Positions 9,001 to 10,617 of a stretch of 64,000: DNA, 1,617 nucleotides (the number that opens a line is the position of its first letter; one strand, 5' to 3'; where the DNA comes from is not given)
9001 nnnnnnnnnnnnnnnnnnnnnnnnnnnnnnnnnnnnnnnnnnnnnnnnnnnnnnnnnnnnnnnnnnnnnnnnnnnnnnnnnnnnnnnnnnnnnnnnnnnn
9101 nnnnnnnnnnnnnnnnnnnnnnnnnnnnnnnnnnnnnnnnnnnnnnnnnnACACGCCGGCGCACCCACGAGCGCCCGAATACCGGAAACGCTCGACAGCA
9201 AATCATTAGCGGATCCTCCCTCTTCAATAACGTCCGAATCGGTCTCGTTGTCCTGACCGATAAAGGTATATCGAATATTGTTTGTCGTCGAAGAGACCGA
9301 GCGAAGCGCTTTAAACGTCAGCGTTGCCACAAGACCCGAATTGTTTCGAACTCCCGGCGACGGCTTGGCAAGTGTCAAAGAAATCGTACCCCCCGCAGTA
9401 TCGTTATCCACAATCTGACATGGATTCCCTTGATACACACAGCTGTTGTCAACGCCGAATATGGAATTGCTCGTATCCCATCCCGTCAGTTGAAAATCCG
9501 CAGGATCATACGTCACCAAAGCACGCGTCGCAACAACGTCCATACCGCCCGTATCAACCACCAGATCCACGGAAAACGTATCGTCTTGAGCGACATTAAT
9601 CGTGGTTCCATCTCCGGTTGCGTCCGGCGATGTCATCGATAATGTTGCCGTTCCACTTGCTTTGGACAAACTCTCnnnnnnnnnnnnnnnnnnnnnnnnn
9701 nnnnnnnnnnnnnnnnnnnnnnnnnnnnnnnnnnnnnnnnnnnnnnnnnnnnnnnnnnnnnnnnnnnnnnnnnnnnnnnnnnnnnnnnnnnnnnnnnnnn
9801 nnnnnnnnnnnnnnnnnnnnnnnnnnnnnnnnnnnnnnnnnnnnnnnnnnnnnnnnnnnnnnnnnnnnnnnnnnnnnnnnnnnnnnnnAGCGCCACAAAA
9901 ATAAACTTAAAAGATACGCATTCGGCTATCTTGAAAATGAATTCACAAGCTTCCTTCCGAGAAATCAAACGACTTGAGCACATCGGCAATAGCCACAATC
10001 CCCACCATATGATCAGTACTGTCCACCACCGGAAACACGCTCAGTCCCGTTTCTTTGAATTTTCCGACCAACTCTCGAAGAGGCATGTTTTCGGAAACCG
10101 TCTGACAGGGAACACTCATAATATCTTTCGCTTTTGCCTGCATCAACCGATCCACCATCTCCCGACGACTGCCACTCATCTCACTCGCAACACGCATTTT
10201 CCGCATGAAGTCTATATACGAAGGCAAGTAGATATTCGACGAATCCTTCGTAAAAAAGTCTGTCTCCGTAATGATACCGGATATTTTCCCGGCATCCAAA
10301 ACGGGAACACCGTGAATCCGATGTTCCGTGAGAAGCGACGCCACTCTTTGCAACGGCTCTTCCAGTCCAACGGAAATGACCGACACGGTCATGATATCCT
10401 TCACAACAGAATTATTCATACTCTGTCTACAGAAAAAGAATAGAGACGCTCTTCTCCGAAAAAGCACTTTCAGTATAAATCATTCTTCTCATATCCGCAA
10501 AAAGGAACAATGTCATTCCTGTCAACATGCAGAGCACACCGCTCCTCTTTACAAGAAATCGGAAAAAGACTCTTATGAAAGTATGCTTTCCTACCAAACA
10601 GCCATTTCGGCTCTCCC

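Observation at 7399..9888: Adjacent cohesin-like and dockerin-like genes, a possible minimal cohesin-dockerin surface scaffold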

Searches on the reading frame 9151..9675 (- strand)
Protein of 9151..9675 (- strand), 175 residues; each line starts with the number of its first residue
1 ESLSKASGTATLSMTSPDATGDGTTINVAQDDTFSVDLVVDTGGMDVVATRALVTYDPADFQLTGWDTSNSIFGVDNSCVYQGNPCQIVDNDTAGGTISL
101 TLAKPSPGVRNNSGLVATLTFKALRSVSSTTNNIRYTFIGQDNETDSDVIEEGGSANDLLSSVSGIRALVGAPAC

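Call 37: search_solved_structures(query=A6, max_evalue=10, show_alignments=1)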
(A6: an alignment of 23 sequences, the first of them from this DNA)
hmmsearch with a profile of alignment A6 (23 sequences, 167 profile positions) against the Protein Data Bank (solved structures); distinct sequences matched with E-value up to 10: 9.
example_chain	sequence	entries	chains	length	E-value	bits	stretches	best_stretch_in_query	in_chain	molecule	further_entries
5m0y_A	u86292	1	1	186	0.0086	18.9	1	3-121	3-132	Cellulosome anchoring protein cohesin region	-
2b59_A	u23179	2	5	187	0.019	17.8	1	5-122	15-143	COG1196: Chromosome segregation ATPases | Scaffolding dockerin binding protein A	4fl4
3kcp_B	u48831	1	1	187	0.019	17.8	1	5-122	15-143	Cellulosome anchoring protein, cohesin region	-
2bm3_A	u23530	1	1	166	0.023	17.5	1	9-122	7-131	SCAFFOLDING DOCKERIN BINDING PROTEIN A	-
6kg8_A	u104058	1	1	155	0.11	15.4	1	8-163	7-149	Probably cellulosomal scaffolding protein, secreted cellulose-binding and cohesin domain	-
6kgc_A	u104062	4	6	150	0.18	14.6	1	10-163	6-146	Probably cellulosomal scaffolding protein, secreted cellulose-binding and cohesin domain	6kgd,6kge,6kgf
6qub_A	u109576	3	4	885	0.31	13.8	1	4-110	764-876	Beta-galactosidase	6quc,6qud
6qub_B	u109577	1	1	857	0.39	13.5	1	4-110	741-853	Beta-galactosidase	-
2ax3_A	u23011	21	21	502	0.77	12.6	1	61-118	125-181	hypothetical protein TM0922 | Bifunctional NAD(P)H-hydrate repair enzyme Nnr | Putative uncharacterized protein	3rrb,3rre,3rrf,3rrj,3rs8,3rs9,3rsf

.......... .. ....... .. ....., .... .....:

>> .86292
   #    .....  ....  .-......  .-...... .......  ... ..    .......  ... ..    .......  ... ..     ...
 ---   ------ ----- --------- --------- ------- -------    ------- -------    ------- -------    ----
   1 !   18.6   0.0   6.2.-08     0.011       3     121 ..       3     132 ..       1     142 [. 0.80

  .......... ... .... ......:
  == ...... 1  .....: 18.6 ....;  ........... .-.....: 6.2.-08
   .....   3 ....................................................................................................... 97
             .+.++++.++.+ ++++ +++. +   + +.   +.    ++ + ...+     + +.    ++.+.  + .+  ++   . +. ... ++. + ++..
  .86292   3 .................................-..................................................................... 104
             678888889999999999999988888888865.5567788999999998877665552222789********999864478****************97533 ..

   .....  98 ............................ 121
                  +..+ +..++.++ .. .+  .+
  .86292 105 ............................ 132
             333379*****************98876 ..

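Call 47: predict_structure(alignment_id=A6)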
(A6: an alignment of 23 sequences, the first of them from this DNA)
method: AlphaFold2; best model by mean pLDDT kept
length: 175 residues; sequences in the alignment: 23
mean_pLDDT: 91.9   pTM: 0.88
mean pLDDT of the five models: 91.9, 91.5, 90.7, 88.3, 88.0
residues with pLDDT >= 90: 141; 70-90: 28; 50-70: 3; < 50: 3
segments of 3 or more residues with pLDDT < 50: 1-3
pLDDT, mean of each block of 10 residues (from residue 1): 65 94 91 98 94 98 97 94 93 97 93 97 96 93 85 84 96 86
secondary structure, 60 per line:
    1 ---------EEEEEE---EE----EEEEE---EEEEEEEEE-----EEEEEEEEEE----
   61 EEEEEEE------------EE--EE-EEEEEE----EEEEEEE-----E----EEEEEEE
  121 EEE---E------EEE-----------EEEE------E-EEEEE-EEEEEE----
elements in order: E10-15 E25-29 E33-41 E47-56 E61-67 E87-92 E97-103 E114-123 E134-136 E148-151 E160-164 E166-171

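Call 50: fold_search(model_id=the predicted structure, library=pdb)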
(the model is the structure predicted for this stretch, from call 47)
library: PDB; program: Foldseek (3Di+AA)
matches with E <= 10: 1961; with E <= 0.001: 69
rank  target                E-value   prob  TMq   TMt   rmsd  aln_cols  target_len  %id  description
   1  6kgf_C                8.2e-09  1.00  0.61  0.71   4.7       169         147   17  Crystal structure of CaDoc0917(R16D)-CaCohA2 complex at pH 8.2 (released 2020-07-08)
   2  6kgc_A                1.1e-08  1.00  0.60  0.71   4.5       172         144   18  Crystal structure of CaDoc0917(R49D)-CaCohA2 complex at pH 5.4 (released 2020-07-08)
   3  4uyp_C                3.1e-08  1.00  0.61  0.71   4.5       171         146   15  High resolution structure of the third cohesin ScaC in complex with the ScaB dockerin with a mutation in the N-termina (released 2015-04-15)
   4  6kgd_A                3.6e-08  1.00  0.58  0.68   4.8       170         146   18  Crystal structure of CaDoc0917(R49D)-CaCohA2 complex at pH 8.0 (released 2020-07-08)
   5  5lxv_C                4.0e-08  1.00  0.64  0.65   5.5       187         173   12  Crystal structure of Ruminococcus flavefaciens scaffoldin C cohesin in complex with a dockerin from an uncharacterized (released 2016-10-19)
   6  6kgf_A                4.5e-08  1.00  0.61  0.73   4.3       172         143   19  Crystal structure of CaDoc0917(R16D)-CaCohA2 complex at pH 8.2 (released 2020-07-08)
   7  5k39_A                5.3e-08  1.00  0.61  0.63   6.1       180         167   17  THE TYPE II COHESIN DOCKERIN COMPLEX FROM CLOSTRIDIUM THERMOCELLUM (released 2017-03-29)
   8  6kge_A                5.6e-08  1.00  0.58  0.70   4.7       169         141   17  Crystal structure of CaDoc0917(R16D)-CaCohA2 complex at pH 5.5 (released 2020-07-08)
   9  5lxv_A                5.9e-08  1.00  0.62  0.63   5.7       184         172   12  Crystal structure of Ruminococcus flavefaciens scaffoldin C cohesin in complex with a dockerin from an uncharacterized (released 2016-10-19)
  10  6kg8_MODEL_1_A        2.0e-07  1.00  0.63  0.70   3.7       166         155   19  Solution structure of CaCohA2 from Clostridium acetobutylicum (released 2020-07-08)
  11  4fl4_I                2.0e-07  1.00  0.57  0.34   6.2       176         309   13  Scaffoldin conformation and dynamics revealed by a ternary complex from the Clostridium thermocellum cellulosome (released 2012-06-27)
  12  2vn5_C                2.6e-07  1.00  0.51  0.59   7.6       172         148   14  The Clostridium cellulolyticum dockerin displays a dual binding mode for its cohesin partner (released 2008-05-20)
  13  4ums                  2.7e-07  1.00  0.60  0.67   4.3       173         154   14  The crystal structure of the seventh ScaB type I cohesin from Pseudobacteroides cellulosolvens (released 2015-05-06)
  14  4uyp_A                2.9e-07  1.00  0.60  0.71   4.6       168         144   15  High resolution structure of the third cohesin ScaC in complex with the ScaB dockerin with a mutation in the N-termina (released 2015-04-15)
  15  1g1k_A                3.1e-07  1.00  0.56  0.67   4.7       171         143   14  COHESIN MODULE FROM THE CELLULOSOME OF CLOSTRIDIUM CELLULOLYTICUM (released 2000-11-22)
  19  5m0y_A                1.3e-06  1.00  0.56  0.56   6.5       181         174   14  Crystal Structure of the CohScaA-XDocCipB type II complex from Clostridium thermocellum at 1.5Angstrom resolution (released 2017-09-06)
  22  4fl4_B                1.9e-06  1.00  0.52  0.55   6.9       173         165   17  Scaffoldin conformation and dynamics revealed by a ternary complex from the Clostridium thermocellum cellulosome (released 2012-06-27)
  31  2zf9_B                1.9e-05  1.00  0.55  0.54   5.2       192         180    9  Crystal structure of a type III cohesin module from the cellulosomal ScaE cell-surface anchoring scaffoldin of Ruminoc (released 2008-12-30)
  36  2zf9_A                3.0e-05  1.00  0.53  0.51   5.6       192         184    9  Crystal structure of a type III cohesin module from the cellulosomal ScaE cell-surface anchoring scaffoldin of Ruminoc (released 2008-12-30)
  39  2zf9_D                4.0e-05  1.00  0.55  0.54   5.8       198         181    8  Crystal structure of a type III cohesin module from the cellulosomal ScaE cell-surface anchoring scaffoldin of Ruminoc (released 2008-12-30)
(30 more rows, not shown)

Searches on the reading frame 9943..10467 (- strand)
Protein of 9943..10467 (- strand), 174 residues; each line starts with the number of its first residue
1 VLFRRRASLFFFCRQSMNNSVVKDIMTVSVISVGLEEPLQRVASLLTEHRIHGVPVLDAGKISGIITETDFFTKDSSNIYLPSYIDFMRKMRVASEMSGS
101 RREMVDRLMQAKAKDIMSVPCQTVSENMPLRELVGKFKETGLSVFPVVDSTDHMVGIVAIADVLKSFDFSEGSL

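Call 62: search_protein_families(library=pfam, proteins=[window:9943-10467:-], max_evalue=0.01)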
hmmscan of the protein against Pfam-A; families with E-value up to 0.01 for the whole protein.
window:9943-10467:- (174 aa): 1 family
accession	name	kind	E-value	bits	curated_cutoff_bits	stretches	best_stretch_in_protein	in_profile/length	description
PF00571.33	CBS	-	1.1e-25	90.2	24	2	22-72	1-52/57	CBS domain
